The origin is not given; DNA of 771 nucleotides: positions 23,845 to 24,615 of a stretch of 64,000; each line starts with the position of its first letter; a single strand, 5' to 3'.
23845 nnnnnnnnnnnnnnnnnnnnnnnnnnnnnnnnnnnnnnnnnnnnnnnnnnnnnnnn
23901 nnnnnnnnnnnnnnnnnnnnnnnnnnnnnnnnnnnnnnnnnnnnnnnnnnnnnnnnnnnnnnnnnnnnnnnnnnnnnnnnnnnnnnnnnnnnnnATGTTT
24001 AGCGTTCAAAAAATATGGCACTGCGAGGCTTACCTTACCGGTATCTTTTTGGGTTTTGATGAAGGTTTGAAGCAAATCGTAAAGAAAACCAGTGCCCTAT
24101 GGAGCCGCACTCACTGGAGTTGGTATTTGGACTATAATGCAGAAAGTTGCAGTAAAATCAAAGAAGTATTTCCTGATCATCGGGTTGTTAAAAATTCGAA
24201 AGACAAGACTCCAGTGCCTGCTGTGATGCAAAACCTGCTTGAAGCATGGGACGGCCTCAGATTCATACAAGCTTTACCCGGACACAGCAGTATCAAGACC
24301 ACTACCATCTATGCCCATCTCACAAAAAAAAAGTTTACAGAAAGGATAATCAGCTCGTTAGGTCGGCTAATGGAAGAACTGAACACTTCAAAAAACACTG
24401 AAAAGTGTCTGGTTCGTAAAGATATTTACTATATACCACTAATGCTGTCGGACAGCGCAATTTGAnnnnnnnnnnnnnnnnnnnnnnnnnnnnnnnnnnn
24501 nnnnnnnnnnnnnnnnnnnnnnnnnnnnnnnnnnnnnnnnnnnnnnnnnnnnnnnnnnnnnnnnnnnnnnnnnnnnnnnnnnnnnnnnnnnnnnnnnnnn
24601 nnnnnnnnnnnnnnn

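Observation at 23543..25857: Perfect 123-bp direct repeats bracket a 2.06-kb decayed integrative island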

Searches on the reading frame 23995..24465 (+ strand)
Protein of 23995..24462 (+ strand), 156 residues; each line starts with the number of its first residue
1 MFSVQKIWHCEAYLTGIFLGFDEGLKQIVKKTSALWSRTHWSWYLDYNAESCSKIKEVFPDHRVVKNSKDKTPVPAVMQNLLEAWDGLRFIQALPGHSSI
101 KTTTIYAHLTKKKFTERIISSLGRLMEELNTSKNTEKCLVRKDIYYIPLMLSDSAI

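Call 18: find_homologous_proteins(query=window:23995-24462:+, max_evalue=0.01)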
Query seq(156 aa) (156 aa): 3 proteins with E <= 0.01 among 23 candidates.
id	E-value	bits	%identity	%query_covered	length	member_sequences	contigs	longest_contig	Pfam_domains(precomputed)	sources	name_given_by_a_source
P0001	4.3e-101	353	100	100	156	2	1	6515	-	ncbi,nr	ncbi:MAG TPA: hypothetical protein VLH16_01235 [Bacteroidales bacterium]|nr:hypothetical protein [Ba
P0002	3.9e-13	67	41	82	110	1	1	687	PF00589.28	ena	-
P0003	1.3e-10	59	68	37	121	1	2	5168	PF00589.28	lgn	-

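Call 27: find_encoding_contigs(protein=P0003, flank=5000, max_places=4)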
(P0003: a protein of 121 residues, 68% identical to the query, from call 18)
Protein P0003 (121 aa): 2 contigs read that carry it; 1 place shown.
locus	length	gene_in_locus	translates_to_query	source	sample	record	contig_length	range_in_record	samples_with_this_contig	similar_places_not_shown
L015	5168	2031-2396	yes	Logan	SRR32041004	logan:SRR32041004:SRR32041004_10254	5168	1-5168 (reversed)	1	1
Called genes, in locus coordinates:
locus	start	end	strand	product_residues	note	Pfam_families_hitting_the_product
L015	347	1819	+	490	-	PF13495:Phage_int_SAM_4, PF00589:Phage_integrase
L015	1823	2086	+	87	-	PF01541:GIY-YIG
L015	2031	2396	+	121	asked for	PF00589:Phage_integrase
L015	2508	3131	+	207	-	PF16715:CDPS (weak)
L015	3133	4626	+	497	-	PF00474:SSF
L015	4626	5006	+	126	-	-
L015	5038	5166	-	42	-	?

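Call 31: search_protein_representatives(protein=window:23998-24465:+)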
Query: 155 residues. Proteins with E-value up to 0.001 (for the whole library): 148; up to 1e-10: 24; up to 1e-30: 1. The best 148 are listed.
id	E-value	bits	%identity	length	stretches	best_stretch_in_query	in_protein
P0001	7.3e-101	350.7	100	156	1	1-155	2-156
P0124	1.3e-27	112.8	54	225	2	3-80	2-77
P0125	4.4e-23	98.1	61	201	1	2-76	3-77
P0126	5.8e-22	94.5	43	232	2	3-76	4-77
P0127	9.6e-22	93.8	59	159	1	2-76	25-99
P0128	7.4e-18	81.1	57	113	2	84-135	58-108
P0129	7.3e-16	74.7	52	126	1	2-76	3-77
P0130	4.7e-15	72.0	52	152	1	2-76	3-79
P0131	4.7e-14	68.8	40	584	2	65-132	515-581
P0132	5.9e-14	68.5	30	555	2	2-118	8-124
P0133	2.0e-13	66.7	46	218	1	3-76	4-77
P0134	4.4e-13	65.6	41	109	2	79-129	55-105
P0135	5.5e-13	65.3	42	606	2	77-136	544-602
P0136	1.2e-12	64.2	38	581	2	3-78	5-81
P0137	3.5e-12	62.7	37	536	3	77-124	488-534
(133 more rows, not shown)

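Call 33: find_encoding_contigs(protein=P0136, flank=6000, max_places=4)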
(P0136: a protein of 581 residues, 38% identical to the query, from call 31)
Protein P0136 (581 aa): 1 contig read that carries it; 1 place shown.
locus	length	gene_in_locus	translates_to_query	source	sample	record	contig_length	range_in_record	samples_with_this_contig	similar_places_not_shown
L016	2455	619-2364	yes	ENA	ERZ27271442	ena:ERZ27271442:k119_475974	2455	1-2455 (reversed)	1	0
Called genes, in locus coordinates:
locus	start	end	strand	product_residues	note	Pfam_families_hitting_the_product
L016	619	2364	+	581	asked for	PF18974:DUF5710 (faint), PF02899:Phage_int_SAM_1 (weak), PF13495:Phage_int_SAM_4, PF00589:Phage_integrase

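Call 34: search_protein_families(library=ncbifam, proteins=[P0136, P0135, window:23998-24465:+], max_evalue=0.001)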
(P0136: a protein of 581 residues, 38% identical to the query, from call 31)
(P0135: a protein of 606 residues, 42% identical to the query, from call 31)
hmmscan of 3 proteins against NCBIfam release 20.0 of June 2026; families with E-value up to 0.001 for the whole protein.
P0136 (581 aa): 13 families
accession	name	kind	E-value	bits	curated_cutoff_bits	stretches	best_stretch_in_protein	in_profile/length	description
TIGR02249.1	integrase_gron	subfamily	7.7e-63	212.7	265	2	302-472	7-178/315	integron integrase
NF040815.2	recomb_XerA_Arch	equivalog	5.5e-62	209.7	220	1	301-558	4-259/263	site-specific tyrosine recombinase/integron integrase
TIGR02225.1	recomb_XerD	equivalog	3e-50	171.2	329.6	1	307-560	11-281/290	site-specific tyrosine recombinase XerD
TIGR02224.1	recomb_XerC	equivalog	7.3e-50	170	335.15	1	306-555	10-279/295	tyrosine recombinase XerC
NF011946.0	PRK15417.1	equivalog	3e-43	148.3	435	2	306-487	26-206/337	integron integrase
NF001399.0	PRK00283.1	subfamily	3.9e-43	147.8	279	1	307-562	20-292/300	tyrosine recombinase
NF002331.0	PRK01287.1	subfamily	2.3e-35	122.3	371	1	281-560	14-319/365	site-specific tyrosine recombinase XerC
NF003462.0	PRK05084.1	equivalog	3.1e-23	82.1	267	1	415-564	200-355/360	tyrosine recombinase XerS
NF007370.0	PRK09870.1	subfamily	2.5e-14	53.4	221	1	414-552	36-178/200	tyrosine-type DNA invertase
NF007371.0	PRK09871.1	subfamily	9.9e-14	51.3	222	1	414-552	30-173/198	tyrosine-type DNA invertase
NF002685.0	PRK02436.1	equivalog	4.3e-10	39.8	178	1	395-544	97-237/245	site-specific tyrosine recombinase XerD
NF040693.1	recomb_GmtY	equivalog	7.1e-10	38.7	340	1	464-556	337-435/441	gamma-mobile-trio recombinase GmtY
NF041502.1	integrase_1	equivalog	0.00011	21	350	1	511-561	318-368/484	site-specific integrase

P0135 (606 aa): 13 families
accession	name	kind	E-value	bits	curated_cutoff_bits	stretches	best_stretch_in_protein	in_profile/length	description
TIGR02249.1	integrase_gron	subfamily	1.8e-64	218.1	265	2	321-500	3-184/315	integron integrase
NF040815.2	recomb_XerA_Arch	equivalog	5e-59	200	220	1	325-582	5-261/263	site-specific tyrosine recombinase/integron integrase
TIGR02224.1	recomb_XerC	equivalog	1.3e-49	169.2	335.15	1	329-581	10-283/295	tyrosine recombinase XerC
TIGR02225.1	recomb_XerD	equivalog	2e-49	168.5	329.6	1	330-582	11-281/290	site-specific tyrosine recombinase XerD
NF001399.0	PRK00283.1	subfamily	1e-44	153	279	1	327-582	17-290/300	tyrosine recombinase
NF011946.0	PRK15417.1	equivalog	2.5e-41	141.9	435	2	326-490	23-189/337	integron integrase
NF002331.0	PRK01287.1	subfamily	1e-34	120.1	371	1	300-585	10-322/365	site-specific tyrosine recombinase XerC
NF003462.0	PRK05084.1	equivalog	2.4e-24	85.8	267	1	437-581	200-350/360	tyrosine recombinase XerS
NF002685.0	PRK02436.1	equivalog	1.1e-13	51.6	178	1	322-570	4-241/245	site-specific tyrosine recombinase XerD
NF007370.0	PRK09870.1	subfamily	2.1e-13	50.4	221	1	410-577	6-181/200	tyrosine-type DNA invertase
NF007371.0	PRK09871.1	subfamily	2.2e-13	50.2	222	1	435-577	29-176/198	tyrosine-type DNA invertase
NF040693.1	recomb_GmtY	equivalog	2.1e-11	43.7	340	1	487-581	338-438/441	gamma-mobile-trio recombinase GmtY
NF041502.1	integrase_1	equivalog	0.00026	19.8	350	1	535-587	320-372/484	site-specific integrase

window:23998-24465:+ (155 aa): 6 families
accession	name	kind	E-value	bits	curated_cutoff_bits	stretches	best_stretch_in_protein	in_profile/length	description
TIGR02224.1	recomb_XerC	equivalog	1.6e-06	27.7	335.15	1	79-114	248-283/295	tyrosine recombinase XerC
TIGR02225.1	recomb_XerD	equivalog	7.3e-06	25.5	329.6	1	79-116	245-282/290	site-specific tyrosine recombinase XerD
NF001399.0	PRK00283.1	subfamily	9.4e-06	25.1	279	1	80-115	255-290/300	tyrosine recombinase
TIGR02249.1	integrase_gron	subfamily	2e-05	24.1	265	1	79-123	271-314/315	integron integrase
NF040815.2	recomb_XerA_Arch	equivalog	3.1e-05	23.7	220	1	87-114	233-260/263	site-specific tyrosine recombinase/integron integrase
NF002331.0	PRK01287.1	subfamily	0.00059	18.9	371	1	79-109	283-313/365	site-specific tyrosine recombinase XerC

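Call 35: search_protein_families(library=pfam, proteins=[P0136, P0135, P0131], max_evalue=0.001)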
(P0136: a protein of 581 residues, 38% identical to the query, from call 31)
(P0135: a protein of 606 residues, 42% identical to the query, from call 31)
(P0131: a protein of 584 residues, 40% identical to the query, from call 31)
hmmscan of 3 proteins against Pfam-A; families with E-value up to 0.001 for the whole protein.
P0136 (581 aa): 4 families
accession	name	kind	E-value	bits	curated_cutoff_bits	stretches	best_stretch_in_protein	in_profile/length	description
PF00589.27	Phage_integrase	-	5e-42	144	27.1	1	395-554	3-169/172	Phage integrase family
PF13495.12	Phage_int_SAM_4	-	1e-12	48.7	27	1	299-379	4-85/85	Phage integrase, N-terminal SAM-like domain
PF18974.5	DUF5710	-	6.2e-07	29.5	26.5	0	27-46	11-30/44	Domain of unknown function (DUF5710)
PF02899.23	Phage_int_SAM_1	-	3.6e-06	27.6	22.3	1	303-371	7-78/83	Phage integrase, N-terminal SAM-like domain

P0135 (606 aa): 3 families
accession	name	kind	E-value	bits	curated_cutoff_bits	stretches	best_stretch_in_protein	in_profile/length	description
PF00589.27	Phage_integrase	-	3.6e-38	131.5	27.1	1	417-576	3-169/172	Phage integrase family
PF13495.12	Phage_int_SAM_4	-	9.3e-14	52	27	1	321-401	3-84/85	Phage integrase, N-terminal SAM-like domain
PF02899.23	Phage_int_SAM_1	-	0.0004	21.1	22.3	0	326-395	8-79/83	Phage integrase, N-terminal SAM-like domain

P0131 (584 aa): 3 families
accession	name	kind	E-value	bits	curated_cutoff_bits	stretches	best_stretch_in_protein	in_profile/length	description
PF00589.27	Phage_integrase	-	2e-37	129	27.1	1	400-560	3-170/172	Phage integrase family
PF13495.12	Phage_int_SAM_4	-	2e-10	41.4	27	1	307-379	7-80/85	Phage integrase, N-terminal SAM-like domain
PF02899.23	Phage_int_SAM_1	-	4.6e-05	24.1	22.3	1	310-379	10-81/83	Phage integrase, N-terminal SAM-like domain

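Call 83: find_encoding_contigs(protein=P0002, flank=3000, max_places=4)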
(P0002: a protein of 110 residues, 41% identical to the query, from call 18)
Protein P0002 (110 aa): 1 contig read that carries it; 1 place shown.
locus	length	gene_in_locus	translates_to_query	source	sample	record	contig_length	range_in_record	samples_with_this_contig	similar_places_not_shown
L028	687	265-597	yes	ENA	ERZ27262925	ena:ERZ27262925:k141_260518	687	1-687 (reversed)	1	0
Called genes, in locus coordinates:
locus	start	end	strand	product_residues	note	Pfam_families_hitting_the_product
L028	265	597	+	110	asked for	PF00589:Phage_integrase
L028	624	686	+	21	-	?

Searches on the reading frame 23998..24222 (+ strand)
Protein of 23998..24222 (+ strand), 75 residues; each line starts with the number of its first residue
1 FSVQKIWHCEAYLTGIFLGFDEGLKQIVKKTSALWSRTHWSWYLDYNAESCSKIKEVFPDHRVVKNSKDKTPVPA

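Call 53: find_related_loci(query=A4, collection=metagenome_contigs, flank=6000)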
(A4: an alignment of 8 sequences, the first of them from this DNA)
Query A4 (75 aa) in metagenome_contigs; peptide patterns used: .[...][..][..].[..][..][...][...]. (x = any residue, [..] = any of these).
92 stretches matched a pattern; 3 encode a relative of the query (tblastn E <= 1e-3); 3 distinct loci.
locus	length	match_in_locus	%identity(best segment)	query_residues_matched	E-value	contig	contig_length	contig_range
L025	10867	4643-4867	69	1-75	7e-35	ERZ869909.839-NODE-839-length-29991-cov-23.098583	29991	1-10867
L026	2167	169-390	59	2-75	1e-28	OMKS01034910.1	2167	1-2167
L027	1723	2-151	40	16-64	1e-7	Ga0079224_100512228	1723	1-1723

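Call 54: find_related_loci(query=A4, collection=viral_contigs, flank=6000)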
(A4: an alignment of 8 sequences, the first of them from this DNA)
Query A4 (75 aa) in viral_contigs; peptide patterns used: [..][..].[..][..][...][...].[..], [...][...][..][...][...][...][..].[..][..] (x = any residue, [..] = any of these).
48 stretches matched a pattern, but none encodes a relative of the query by tblastn (E <= 1e-3).

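Call 76: search_protein_families(library=phrogs, proteins=[L025:4640-6403:+], max_evalue=0.001)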
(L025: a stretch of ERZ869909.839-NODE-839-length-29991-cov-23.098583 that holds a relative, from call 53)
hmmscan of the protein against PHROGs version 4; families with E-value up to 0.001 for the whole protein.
L025:4640-6403:+ (587 aa): 6 families
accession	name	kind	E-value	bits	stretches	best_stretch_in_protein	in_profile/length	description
phrog_1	-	integration and excision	7.1e-52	178.5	1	314-579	182-456/611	integrase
phrog_216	-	integration and excision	2.6e-47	162.4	1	399-583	55-250/301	integrase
phrog_7685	-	integration and excision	2.9e-17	64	1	459-568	128-233/240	integrase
phrog_7269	-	integration and excision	6e-12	46.3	1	498-562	11-73/89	integrase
phrog_23271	-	unknown function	4.2e-06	27.6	1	514-557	6-49/67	-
phrog_5127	-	integration and excision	3.6e-05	24.4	1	278-547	98-322/355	integrase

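Call 87: search_protein_families(library=pfam, proteins=[L025:1621-3138:+, L025:6480-7058:+, L025:7270-8070:-], max_evalue=1)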
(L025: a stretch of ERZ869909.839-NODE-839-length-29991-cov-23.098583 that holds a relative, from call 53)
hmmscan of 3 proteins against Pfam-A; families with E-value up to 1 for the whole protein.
L025:1621-3138:+ (505 aa): 2 families
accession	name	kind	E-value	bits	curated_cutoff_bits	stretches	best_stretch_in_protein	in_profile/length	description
PF01256.23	Carb_kinase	-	1.2e-58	198.9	27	1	253-493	2-238/242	NAD(P)H-hydrate dehydratase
PF03853.21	YjeF_N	-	2.9e-41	141.7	24.9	1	27-192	3-168/169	YjeF-related protein N-terminus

L025:6480-7058:+ (192 aa): 5 families
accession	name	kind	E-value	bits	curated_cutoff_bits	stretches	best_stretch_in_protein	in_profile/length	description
PF13599.13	Pentapeptide_4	-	1.1e-35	121.9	38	5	109-182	2-75/78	Pentapeptide repeat region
PF00805.28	Pentapeptide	-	1.8e-20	72.5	20.2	4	118-157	1-40/40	Pentapeptide repeats (8 copies)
PF13576.12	Pentapeptide_3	-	1.9e-10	41.2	27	4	103-144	4-48/48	Pentapeptide repeats (9 copies)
PF23894.2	LD_SV2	-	2e-09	38.1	29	2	8-75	22-89/92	SV2A/B/C luminal domain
PF25296.1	Decapeptide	-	5.1e-07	29.9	45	1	109-156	16-63/74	Decapeptide repeat region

L025:7270-8070:- (266 aa): 21 families
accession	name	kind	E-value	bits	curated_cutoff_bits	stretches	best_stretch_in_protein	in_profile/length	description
PF00398.26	RrnaAD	-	3.7e-63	213.5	24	1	9-255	6-261/263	Ribosomal RNA adenine dimethylase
PF13649.12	Methyltransf_25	-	6.2e-08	33.7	27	1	37-103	1-70/97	Methyltransferase domain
PF08241.18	Methyltransf_11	-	3.6e-05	24.7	21.2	1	38-102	1-65/95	Methyltransferase domain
PF05175.20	MTS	-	0.00031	20.9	23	1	29-108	30-110/170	Methyltransferase small domain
PF13679.12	Methyltransf_32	-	0.00091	19.6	27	1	21-79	12-77/143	Methyltransferase domain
PF01135.25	PCMT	-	0.0015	18.7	20.3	1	30-81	70-124/210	Protein-L-isoaspartate(D-aspartate) O-methyltransferase (PCMT)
PF13847.12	Methyltransf_31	-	0.0022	18.1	27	1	32-100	2-77/145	Methyltransferase domain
PF02475.24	TRM5-TYW2_MTfase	-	0.0028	18.1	28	1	29-105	32-113/164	TRM5/TYW2 methyltransferase domain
PF01728.25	FtsJ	-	0.0045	17.4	24.1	1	24-95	11-82/181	FtsJ-like methyltransferase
PF05219.18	DREV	-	0.0054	16.3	26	1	19-75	80-137/265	DREV methyltransferase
PF05185.22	PRMT5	-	0.022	15.1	22.9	1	11-96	41-134/171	PRMT5 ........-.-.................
PF13489.12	Methyltransf_23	-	0.046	13.9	27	1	31-78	20-70/164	Methyltransferase domain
PF06325.19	PrmA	-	0.064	13.2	22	1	11-67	142-196/296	Ribosomal protein L11 methyltransferase (PrmA)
PF19115.5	DUF5800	-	0.072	13.6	26.8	1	8-29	13-34/64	Family of unknown function (DUF5800)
PF05891.18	Methyltransf_PK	-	0.079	12.9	27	1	29-95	51-120/218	AdoMet dependent proline di-methyltransferase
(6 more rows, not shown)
